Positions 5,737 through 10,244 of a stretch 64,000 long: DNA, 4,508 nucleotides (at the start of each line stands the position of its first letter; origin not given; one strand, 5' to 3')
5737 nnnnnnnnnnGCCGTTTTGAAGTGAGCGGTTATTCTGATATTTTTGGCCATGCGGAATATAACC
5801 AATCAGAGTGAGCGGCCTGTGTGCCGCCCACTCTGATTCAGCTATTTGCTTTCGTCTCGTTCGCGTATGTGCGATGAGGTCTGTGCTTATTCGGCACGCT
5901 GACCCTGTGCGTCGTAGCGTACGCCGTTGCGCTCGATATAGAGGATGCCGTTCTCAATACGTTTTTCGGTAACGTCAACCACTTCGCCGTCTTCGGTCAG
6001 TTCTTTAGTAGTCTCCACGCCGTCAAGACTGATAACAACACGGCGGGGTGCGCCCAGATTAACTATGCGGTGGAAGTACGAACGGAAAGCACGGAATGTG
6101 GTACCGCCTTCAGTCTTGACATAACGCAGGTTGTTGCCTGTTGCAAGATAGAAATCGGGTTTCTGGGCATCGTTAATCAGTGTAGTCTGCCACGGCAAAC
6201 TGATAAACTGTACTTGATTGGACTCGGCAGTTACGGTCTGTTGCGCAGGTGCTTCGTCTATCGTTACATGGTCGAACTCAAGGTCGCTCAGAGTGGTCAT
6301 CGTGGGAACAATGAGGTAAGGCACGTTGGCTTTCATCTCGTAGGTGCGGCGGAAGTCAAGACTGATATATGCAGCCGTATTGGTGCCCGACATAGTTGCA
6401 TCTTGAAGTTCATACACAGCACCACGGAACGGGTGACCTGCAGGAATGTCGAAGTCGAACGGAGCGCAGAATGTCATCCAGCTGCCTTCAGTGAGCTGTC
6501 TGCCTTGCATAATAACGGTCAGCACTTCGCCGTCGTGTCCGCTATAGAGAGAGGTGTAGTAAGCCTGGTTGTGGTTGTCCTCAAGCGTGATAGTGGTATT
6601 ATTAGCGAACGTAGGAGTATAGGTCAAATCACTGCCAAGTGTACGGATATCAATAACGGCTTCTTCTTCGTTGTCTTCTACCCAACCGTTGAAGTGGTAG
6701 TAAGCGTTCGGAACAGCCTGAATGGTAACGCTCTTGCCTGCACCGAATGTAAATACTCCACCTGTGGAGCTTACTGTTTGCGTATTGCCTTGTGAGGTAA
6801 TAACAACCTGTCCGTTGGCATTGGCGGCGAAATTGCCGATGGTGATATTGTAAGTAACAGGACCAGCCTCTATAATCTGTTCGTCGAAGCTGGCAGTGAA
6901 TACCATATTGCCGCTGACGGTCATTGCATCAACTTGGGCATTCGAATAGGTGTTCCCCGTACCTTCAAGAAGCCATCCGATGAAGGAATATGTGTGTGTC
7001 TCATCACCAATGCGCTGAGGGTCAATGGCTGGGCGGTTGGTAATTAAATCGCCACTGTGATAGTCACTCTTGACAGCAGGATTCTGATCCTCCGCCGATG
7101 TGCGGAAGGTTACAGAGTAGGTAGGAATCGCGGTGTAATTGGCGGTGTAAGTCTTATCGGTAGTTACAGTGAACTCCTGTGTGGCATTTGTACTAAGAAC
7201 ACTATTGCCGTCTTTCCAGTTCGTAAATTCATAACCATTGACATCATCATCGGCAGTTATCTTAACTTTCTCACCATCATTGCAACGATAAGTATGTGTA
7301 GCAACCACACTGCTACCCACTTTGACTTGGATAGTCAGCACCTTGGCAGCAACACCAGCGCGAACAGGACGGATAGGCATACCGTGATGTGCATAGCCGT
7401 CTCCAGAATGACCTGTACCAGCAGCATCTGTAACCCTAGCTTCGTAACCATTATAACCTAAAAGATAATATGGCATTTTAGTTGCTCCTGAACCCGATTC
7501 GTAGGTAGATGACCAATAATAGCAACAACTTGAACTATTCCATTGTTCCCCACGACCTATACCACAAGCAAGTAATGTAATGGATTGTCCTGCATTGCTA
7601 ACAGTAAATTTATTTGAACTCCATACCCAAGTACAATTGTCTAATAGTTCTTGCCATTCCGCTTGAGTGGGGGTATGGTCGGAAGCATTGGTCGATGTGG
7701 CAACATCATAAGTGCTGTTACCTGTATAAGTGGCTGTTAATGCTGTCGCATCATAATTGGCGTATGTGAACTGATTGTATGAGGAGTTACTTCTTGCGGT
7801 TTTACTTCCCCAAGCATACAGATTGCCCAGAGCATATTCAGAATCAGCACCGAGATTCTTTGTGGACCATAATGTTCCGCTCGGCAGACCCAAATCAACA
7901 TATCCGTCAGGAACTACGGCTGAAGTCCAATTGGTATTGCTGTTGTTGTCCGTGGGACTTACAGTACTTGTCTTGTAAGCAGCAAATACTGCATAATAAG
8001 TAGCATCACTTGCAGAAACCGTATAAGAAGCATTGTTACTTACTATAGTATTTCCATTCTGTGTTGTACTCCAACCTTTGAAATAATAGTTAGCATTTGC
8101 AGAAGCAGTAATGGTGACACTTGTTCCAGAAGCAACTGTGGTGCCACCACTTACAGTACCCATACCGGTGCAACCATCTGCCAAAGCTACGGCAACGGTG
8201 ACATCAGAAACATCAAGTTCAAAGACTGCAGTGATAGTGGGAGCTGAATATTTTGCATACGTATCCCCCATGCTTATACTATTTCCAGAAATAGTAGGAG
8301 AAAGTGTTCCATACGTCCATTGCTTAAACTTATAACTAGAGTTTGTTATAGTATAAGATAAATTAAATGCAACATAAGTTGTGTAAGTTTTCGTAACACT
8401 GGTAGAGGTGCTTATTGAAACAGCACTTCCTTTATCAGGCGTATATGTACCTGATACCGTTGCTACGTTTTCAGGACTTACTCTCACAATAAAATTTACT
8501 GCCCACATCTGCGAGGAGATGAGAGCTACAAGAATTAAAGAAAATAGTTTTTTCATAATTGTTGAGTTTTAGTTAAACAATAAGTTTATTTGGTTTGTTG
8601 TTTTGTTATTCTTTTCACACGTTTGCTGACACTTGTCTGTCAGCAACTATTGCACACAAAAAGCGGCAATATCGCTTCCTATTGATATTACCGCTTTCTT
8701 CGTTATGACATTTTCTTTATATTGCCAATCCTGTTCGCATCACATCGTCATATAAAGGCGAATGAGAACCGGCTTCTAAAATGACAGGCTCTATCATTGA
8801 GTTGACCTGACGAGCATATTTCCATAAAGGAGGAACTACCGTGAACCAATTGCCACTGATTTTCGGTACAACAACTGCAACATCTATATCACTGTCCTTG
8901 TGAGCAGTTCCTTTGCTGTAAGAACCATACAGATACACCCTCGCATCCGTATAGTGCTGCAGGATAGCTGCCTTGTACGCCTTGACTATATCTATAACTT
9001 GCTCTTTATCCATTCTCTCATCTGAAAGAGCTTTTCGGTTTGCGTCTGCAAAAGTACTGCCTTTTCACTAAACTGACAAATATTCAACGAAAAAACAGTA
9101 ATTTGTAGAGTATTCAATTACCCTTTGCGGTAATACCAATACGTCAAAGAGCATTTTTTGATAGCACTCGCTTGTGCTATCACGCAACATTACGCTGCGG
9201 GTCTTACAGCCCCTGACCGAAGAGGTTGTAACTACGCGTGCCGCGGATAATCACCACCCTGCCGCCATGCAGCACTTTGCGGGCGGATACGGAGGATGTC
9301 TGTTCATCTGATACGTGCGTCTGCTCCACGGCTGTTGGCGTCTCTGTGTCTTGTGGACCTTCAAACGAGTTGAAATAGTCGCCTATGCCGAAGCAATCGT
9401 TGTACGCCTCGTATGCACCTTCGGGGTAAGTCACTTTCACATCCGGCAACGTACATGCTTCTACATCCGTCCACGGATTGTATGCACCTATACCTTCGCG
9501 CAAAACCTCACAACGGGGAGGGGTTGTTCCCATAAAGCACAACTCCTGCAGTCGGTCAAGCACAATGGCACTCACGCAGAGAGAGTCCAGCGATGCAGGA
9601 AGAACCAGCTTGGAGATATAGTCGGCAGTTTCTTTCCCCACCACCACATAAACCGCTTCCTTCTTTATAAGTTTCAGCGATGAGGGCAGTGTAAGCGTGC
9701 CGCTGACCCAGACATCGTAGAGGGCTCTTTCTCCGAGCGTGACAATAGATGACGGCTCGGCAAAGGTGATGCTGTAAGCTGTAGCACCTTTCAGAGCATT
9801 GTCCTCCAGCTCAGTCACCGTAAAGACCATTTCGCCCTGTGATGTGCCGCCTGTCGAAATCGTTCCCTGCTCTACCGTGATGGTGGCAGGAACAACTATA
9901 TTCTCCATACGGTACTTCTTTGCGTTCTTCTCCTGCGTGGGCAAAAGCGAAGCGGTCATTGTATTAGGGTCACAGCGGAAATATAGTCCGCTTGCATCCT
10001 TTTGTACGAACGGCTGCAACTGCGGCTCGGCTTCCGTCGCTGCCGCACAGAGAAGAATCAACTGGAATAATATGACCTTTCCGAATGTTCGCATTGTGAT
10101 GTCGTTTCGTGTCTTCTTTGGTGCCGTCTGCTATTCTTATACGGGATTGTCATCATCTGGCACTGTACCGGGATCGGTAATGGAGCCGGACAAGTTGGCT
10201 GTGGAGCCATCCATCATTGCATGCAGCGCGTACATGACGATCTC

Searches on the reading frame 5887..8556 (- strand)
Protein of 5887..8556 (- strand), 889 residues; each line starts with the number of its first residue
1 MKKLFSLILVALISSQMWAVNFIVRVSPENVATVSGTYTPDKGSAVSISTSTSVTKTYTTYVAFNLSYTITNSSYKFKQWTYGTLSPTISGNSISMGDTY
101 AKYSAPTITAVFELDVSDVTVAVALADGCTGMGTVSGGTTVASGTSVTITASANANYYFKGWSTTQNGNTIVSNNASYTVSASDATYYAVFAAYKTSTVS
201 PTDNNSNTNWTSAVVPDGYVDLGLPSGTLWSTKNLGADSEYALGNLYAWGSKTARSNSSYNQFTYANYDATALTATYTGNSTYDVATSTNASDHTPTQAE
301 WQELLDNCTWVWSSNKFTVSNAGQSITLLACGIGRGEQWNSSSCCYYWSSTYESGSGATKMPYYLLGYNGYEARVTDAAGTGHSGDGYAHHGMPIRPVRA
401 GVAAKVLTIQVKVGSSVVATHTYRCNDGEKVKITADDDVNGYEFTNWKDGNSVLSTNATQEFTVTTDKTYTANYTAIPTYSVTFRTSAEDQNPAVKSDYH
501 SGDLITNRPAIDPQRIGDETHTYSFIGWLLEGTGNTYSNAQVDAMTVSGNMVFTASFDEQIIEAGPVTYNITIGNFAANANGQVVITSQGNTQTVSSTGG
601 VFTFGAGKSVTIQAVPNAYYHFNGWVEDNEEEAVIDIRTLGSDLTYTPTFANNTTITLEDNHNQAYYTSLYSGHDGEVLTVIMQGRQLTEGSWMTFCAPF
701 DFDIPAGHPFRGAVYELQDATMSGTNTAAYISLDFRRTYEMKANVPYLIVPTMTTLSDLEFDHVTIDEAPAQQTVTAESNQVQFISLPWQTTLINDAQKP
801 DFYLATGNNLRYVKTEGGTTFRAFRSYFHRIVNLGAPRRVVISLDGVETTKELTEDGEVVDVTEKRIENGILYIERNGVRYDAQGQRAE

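Call 7: search_protein_families(library=pfam, proteins=[window:5887-8556:-], max_evalue=0.01)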
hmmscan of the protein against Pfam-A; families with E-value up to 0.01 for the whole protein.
window:5887-8556:- (889 aa): 2 families
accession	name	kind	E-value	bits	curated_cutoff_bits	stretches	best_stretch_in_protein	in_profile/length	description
PF18998.6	Flg_new_2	-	3.1e-22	78.8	23.6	3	130-193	8-71/73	Divergent InlB B-repeat domain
PF09479.16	Flg_new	-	5.8e-07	30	27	1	133-190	10-65/65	Listeria-Bacteroides repeat domain (List_Bact_rpt)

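Call 49: search_protein_families(library=ncbifam, proteins=[window:5887-8556:-], max_evalue=0.1)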
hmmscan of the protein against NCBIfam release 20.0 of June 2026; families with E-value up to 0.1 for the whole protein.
window:5887-8556:- (889 aa): 1 family
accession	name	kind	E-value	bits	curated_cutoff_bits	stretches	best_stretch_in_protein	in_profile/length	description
TIGR02543.1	List_Bact_rpt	repeat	0.015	15.7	20.95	0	155-192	4-41/44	TIGR02543 family repeat protein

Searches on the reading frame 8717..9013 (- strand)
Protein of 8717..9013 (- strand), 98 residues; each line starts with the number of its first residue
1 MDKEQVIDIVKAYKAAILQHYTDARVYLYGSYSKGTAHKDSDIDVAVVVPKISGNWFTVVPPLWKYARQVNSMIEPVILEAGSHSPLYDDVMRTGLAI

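Call 7: search_protein_families(library=pfam, proteins=[window:8717-9013:-], max_evalue=0.01)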
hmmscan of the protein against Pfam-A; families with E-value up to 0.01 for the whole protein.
window:8717-9013:- (98 aa): 4 families
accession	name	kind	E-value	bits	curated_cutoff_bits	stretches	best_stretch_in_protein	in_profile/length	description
PF01909.29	NTP_transf_2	-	2.6e-11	44.2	21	1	14-51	5-42/93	Nucleotidyltransferase domain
PF18765.7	Polbeta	-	1.8e-08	34.9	26.9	1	17-52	6-42/93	Polymerase beta, Nucleotidyltransferase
PF22600.2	MTPAP-like_central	-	0.00032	21.2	27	1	10-51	26-67/139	Poly(A) RNA polymerase, mitochondrial-like, central palm domain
PF19088.6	TUTase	-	0.0012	19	25.8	1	4-51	41-88/138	TUTase nucleotidyltransferase domain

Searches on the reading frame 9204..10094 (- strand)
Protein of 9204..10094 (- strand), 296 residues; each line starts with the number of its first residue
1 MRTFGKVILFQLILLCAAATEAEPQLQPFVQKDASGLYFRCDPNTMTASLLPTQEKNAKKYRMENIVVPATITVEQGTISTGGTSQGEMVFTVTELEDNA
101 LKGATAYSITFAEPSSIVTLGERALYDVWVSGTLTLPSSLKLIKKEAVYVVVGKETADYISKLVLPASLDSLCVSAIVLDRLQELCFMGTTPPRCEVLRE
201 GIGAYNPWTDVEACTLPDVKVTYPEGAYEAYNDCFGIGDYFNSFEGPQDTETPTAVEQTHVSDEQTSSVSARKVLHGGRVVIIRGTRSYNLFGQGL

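Call 7: search_protein_families(library=pfam, proteins=[window:9204-10094:-], max_evalue=0.01)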
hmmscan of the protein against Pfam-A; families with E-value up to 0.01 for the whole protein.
window:9204-10094:- (296 aa): 0 families

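Call 14: find_homologous_proteins(query=window:9204-10094:-, max_evalue=0.00001)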
Query window:9204-10094:- (296 aa): 29 proteins with E <= 0.00001 among 1585 candidates.
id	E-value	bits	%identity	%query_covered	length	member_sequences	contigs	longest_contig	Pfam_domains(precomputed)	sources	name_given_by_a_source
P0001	2.7e-185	632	95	100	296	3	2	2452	-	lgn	-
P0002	2.5e-132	458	73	99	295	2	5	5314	-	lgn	-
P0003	9.2e-131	453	75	92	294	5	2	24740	-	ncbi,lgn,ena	-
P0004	1.1e-128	446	71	100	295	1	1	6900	-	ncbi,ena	-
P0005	3.7e-128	445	71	99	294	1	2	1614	-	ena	-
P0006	2.1e-127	442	71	99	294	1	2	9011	-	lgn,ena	-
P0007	3.5e-127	441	72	99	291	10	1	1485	-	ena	-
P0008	1.5e-126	439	69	100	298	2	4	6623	-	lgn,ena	-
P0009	1.5e-126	439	70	100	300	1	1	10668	-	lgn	-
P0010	1.9e-123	429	67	100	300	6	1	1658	-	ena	-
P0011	2.7e-122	425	67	99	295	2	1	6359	-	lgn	-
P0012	5.1e-122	424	67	99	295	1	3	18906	-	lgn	-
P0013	7.1e-122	424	66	99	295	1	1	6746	-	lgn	-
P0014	1.6e-121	423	68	97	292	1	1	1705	-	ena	-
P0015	6.4e-65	237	47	89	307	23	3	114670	-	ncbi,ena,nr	ncbi:MAG: hypothetical protein J6Y00_08300 [Paludibacteraceae bacterium]|nr:hypothetical protein [Pa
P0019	1.1e-60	223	46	89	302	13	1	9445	-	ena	-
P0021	2.3e-57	212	45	89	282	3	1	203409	-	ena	-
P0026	1.2e-36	144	35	99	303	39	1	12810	-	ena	-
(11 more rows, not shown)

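Call 15: find_encoding_contigs(protein=P0003, flank=5000, max_places=6)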
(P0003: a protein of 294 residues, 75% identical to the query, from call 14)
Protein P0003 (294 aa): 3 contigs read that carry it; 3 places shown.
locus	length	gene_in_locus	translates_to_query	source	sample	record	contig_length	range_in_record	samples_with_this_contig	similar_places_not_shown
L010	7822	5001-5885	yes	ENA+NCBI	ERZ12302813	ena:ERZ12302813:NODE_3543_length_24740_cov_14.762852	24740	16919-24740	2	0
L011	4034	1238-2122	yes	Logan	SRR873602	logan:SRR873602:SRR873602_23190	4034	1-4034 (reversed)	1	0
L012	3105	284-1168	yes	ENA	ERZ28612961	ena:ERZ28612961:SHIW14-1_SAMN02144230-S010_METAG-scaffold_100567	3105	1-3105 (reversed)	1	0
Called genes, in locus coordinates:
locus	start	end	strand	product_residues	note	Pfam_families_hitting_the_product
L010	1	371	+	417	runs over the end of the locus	-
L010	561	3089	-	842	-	PF18998:Flg_new_2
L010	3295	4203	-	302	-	-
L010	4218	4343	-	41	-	-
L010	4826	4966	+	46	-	-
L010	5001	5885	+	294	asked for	-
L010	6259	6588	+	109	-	PF01381:HTH_3, PF13443:HTH_26 (weak)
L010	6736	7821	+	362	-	?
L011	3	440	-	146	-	?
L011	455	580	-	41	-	-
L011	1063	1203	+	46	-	-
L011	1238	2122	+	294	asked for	-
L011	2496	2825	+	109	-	PF01381:HTH_3, PF13443:HTH_26 (weak)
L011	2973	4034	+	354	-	?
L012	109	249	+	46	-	-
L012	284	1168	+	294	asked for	-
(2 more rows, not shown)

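Call 16: find_encoding_contigs(protein=P0012, flank=5000, max_places=6)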
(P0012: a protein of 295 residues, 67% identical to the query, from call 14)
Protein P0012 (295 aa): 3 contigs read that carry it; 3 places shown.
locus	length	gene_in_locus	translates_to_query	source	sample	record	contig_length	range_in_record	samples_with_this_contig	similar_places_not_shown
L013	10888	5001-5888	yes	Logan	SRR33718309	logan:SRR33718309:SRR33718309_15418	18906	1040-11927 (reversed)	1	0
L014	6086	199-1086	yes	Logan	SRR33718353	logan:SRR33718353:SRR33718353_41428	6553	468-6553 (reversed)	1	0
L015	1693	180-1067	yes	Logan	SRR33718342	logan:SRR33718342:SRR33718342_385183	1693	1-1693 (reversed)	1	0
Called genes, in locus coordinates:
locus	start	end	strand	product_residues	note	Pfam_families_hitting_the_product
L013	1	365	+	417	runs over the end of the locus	-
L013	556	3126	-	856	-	PF18998:Flg_new_2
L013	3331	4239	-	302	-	-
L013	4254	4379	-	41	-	-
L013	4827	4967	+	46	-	-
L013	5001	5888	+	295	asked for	-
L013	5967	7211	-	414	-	PF13173:AAA_14, PF13401:AAA_22 (faint), PF13635:DUF4143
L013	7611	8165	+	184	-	-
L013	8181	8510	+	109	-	PF01381:HTH_3, PF13443:HTH_26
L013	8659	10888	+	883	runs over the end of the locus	PF18998:Flg_new_2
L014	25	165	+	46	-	-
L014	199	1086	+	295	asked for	-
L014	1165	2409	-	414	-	PF13173:AAA_14, PF13401:AAA_22 (faint), PF13635:DUF4143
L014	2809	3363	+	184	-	-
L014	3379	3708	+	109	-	PF01381:HTH_3, PF13443:HTH_26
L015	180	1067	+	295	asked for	-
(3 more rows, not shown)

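Call 17: find_encoding_contigs(protein=P0021, flank=5000, max_places=6)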
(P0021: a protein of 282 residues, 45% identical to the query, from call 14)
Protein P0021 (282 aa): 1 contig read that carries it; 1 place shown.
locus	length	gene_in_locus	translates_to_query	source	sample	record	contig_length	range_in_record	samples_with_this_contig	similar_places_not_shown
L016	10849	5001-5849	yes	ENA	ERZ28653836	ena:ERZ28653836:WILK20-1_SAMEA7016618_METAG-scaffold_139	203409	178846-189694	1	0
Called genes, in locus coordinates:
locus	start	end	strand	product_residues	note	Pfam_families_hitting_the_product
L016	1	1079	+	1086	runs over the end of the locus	PF13620:CarboxypepD_reg, PF13715:CarbopepD_reg_2, PF07715:Plug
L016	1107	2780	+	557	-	PF07980:SusD_RagB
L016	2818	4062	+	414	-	-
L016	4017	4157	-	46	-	-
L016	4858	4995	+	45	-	-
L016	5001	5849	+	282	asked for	-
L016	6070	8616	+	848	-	PF18998:Flg_new_2 (weak)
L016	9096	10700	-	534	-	PF01293:PEPCK_ATP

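Call 20: find_encoding_contigs(protein=P0009, flank=5000, max_places=6)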
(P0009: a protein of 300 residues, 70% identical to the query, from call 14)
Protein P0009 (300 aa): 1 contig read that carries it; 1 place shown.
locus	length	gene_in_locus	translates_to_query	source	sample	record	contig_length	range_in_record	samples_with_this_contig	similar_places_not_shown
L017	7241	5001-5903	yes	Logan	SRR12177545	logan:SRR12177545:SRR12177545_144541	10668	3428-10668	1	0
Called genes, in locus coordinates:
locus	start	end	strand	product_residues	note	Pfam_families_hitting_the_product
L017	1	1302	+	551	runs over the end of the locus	PF07980:SusD_RagB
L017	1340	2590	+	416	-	-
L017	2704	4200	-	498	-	-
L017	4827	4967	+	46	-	-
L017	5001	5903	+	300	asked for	-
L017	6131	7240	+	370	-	?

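Call 21: find_encoding_contigs(protein=P0019, flank=5000, max_places=6)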
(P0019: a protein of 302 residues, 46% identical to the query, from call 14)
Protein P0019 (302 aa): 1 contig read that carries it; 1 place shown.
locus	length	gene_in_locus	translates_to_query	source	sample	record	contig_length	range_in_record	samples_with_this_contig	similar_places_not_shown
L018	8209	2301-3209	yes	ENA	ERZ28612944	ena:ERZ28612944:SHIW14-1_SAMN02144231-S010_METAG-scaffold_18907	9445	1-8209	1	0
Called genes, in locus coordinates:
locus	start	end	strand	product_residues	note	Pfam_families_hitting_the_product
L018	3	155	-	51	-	?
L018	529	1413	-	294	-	-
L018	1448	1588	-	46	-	-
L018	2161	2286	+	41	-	-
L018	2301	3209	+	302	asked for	-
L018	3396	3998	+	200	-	PF10543:ORF6N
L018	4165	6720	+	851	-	PF18998:Flg_new_2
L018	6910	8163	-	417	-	-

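Call 22: find_encoding_contigs(protein=P0026, flank=5000, max_places=6)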
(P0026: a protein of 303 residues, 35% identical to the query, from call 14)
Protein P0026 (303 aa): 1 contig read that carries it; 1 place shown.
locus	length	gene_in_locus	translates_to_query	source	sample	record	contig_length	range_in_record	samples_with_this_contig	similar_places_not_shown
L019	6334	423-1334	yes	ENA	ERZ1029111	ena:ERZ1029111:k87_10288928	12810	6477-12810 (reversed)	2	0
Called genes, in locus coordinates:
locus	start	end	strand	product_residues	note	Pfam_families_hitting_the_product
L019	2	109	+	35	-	?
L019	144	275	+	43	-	-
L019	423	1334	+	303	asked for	-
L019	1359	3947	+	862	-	-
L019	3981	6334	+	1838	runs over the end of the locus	PF17517:IgGFc_binding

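Call 27: find_related_loci(query=A1, collection=genome_contigs, flank=4000)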
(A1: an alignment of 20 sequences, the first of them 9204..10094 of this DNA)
Query A1 (296 aa) in genome_contigs; peptide patterns used: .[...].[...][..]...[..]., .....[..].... (x = any residue, [..] = any of these).
68 stretches matched a pattern; 11 encode a relative of the query (tblastn E <= 1e-3); 11 distinct loci.
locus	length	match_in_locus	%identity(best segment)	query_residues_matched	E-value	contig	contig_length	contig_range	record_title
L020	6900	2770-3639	71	1-296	9e-139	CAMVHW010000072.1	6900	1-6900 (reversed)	MAG TPA_asm: uncultured Bacteroidales bacterium isolate SRR8387720_bin.48_metaWRAP_v1.3_MAG genome assembly, contig: ERZ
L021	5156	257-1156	66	1-296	1e-129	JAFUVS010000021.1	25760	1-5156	MAG: Paludibacteraceae bacterium isolate RGIG4869 Roe_deer_Rumen-1__c413394, whole genome shotgun sequence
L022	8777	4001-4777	47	33-296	6e-72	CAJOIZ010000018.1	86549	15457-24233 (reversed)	Paludibacteraceae bacterium isolate Red_deer_4_mag_9 genome assembly, contig: scaffold_1028, whole genome shotgun sequen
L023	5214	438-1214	46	33-296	2e-66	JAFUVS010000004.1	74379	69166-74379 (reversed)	MAG: Paludibacteraceae bacterium isolate RGIG4869 Roe_deer_Rumen-1__c1551, whole genome shotgun sequence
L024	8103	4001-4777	46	33-296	3e-65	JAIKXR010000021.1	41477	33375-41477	MAG: Paludibacteraceae bacterium isolate RUI460 k141_11113230_flag=0_multi=10.0000_len=41477, whole genome shotgun seque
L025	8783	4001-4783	44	33-296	9e-65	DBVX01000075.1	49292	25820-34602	MAG TPA_asm: Bacteroidales bacterium UBA1253 UBA1253_contig_174130, whole genome shotgun sequence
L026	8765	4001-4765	46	33-292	8e-65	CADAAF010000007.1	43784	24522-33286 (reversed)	MAG: uncultured Bacteroidales bacterium isolate RUG13111 genome assembly, contig: RUG13111_asm_7, whole genome shotgun s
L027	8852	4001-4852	40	2-294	9e-58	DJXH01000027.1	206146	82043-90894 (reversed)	MAG TPA_asm: Bacteroidales bacterium UBA7009 UBA7009_contig_15060, whole genome shotgun sequence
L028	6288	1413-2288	35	1-294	9e-45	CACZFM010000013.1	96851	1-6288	MAG: uncultured Bacteroidales bacterium isolate RUG12580 genome assembly, contig: RUG12580_asm_13, whole genome shotgun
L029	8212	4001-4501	38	116-293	4e-26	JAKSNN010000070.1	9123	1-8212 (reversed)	MAG: Paludibacteraceae bacterium isolate Horse_feces152 MAG152_70, whole genome shotgun sequence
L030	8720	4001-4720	30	35-283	6e-24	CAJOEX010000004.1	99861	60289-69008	Paludibacteraceae bacterium isolate Red_deer_2_mag_14 genome assembly, contig: scaffold_63, whole genome shotgun sequenc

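Call 31: find_related_loci(query=A1, collection=metagenome_contigs, flank=3000)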
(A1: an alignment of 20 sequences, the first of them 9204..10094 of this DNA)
Query A1 (296 aa) in metagenome_contigs; peptide patterns used: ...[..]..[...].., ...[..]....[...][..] (x = any residue, [..] = any of these).
330 stretches matched a pattern; 12 encode a relative of the query (tblastn E <= 1e-3); 12 distinct loci.
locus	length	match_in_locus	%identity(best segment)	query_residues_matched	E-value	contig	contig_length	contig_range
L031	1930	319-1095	48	33-296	2e-75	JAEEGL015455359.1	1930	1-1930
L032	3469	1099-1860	45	33-296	5e-61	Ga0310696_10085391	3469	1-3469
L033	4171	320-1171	40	2-294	5e-58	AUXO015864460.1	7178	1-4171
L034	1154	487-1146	43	33-257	4e-56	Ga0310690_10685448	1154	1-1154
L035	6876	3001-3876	35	1-294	4e-44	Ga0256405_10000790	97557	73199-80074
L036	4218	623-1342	33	9-250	6e-34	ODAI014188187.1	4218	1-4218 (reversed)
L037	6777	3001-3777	32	6-293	9e-34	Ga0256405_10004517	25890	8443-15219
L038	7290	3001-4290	35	36-267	4e-30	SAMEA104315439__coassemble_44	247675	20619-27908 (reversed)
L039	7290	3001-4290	36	36-267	1e-29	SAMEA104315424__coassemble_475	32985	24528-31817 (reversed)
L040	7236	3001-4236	34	36-260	3e-27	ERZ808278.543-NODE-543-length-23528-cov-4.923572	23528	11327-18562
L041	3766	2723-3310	35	59-245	6e-27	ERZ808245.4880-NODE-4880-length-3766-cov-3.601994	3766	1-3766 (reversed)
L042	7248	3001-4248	35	35-250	2e-26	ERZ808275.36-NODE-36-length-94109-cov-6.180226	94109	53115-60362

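Call 46: find_encoding_contigs(protein=P0001, flank=3000, max_places=6)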
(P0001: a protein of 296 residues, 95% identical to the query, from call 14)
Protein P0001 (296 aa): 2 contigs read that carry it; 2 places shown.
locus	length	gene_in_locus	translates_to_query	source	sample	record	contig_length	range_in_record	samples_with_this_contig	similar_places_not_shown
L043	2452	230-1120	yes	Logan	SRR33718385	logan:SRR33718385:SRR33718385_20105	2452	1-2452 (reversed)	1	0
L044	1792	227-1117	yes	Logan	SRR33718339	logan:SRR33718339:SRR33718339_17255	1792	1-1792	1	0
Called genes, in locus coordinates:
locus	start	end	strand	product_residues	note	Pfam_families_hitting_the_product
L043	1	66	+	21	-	?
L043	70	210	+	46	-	-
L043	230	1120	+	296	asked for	-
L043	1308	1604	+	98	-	PF01909:NTP_transf_2, PF18765:Polbeta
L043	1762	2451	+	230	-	?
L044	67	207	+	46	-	-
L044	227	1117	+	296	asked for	-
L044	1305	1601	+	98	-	PF01909:NTP_transf_2, PF18765:Polbeta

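Call 47: find_encoding_contigs(protein=P0002, flank=3000, max_places=8)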
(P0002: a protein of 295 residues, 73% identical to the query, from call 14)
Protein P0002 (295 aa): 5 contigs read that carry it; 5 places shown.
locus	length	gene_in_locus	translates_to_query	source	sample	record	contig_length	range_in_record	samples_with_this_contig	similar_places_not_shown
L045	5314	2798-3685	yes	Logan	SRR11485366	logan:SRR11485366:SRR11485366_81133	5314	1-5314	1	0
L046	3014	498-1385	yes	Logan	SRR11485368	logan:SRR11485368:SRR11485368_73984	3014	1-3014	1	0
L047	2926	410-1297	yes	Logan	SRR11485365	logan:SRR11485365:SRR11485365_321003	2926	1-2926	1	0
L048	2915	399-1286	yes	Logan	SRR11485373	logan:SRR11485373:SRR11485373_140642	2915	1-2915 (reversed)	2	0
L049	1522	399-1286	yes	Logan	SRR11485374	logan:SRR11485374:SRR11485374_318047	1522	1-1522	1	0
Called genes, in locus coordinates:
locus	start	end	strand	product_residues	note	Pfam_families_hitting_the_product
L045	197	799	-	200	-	PF10543:ORF6N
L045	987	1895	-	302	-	-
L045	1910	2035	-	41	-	-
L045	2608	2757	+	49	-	-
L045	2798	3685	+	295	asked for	-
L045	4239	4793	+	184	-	-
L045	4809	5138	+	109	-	PF01381:HTH_3, PF13443:HTH_26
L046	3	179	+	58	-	?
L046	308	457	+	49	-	-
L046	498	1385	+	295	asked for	-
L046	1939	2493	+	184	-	-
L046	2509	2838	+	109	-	PF01381:HTH_3, PF13443:HTH_26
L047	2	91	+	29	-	?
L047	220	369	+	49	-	-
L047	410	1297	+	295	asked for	-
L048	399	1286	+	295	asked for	-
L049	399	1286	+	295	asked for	-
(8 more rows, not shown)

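Call 49: search_protein_families(library=ncbifam, proteins=[window:9204-10094:-], max_evalue=0.1)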
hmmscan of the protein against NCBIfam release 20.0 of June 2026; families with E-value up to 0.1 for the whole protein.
window:9204-10094:- (296 aa): 1 family
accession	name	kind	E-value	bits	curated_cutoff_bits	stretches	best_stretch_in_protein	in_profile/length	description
NF047961.1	adhesin_HupY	equivalog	0.025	12.6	1250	0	114-143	239-268/978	leucine-rich repeat adhesin HupY/LrrG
